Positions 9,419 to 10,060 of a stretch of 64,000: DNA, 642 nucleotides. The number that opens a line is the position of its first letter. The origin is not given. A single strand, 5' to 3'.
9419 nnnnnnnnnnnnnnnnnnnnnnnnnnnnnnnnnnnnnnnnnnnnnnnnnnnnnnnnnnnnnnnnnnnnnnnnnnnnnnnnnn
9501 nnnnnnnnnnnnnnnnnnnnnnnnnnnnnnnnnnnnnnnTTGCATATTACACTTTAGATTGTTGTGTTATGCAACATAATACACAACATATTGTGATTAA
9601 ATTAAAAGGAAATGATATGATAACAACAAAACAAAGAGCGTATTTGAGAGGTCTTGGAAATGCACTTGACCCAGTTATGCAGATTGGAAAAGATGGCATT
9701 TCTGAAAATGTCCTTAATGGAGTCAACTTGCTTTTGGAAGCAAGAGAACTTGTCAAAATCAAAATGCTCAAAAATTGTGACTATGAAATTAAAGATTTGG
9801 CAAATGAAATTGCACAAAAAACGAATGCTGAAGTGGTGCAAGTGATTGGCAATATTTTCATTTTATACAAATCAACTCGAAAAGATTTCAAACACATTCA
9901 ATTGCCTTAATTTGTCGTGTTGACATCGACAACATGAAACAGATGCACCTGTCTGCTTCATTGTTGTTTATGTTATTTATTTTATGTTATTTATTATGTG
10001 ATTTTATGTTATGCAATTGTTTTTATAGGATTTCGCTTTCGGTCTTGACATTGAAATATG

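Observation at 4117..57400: Dispersed modular palindromic repeat family (half-site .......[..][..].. and its complement) in at least ten loci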

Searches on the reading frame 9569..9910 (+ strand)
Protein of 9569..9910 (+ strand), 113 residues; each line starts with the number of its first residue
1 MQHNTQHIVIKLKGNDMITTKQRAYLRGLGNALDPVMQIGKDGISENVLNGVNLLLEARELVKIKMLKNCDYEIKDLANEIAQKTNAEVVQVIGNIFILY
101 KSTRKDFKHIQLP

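Call 7: search_protein_families(library=ncbifam, proteins=[window:9569-9910:+])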
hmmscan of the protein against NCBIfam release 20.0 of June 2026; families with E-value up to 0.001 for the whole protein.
window:9569-9910:+ (113 aa): 2 families
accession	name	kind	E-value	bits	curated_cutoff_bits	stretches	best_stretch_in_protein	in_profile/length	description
TIGR00253.1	RNA_bind_YhbY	equivalog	1.2e-25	89.9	78.5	1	18-113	1-95/96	ribosome assembly RNA-binding protein YhbY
NF007669.0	PRK10343.1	equivalog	3.7e-16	59.2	175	1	18-105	3-90/97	ribosome assembly RNA-binding protein YhbY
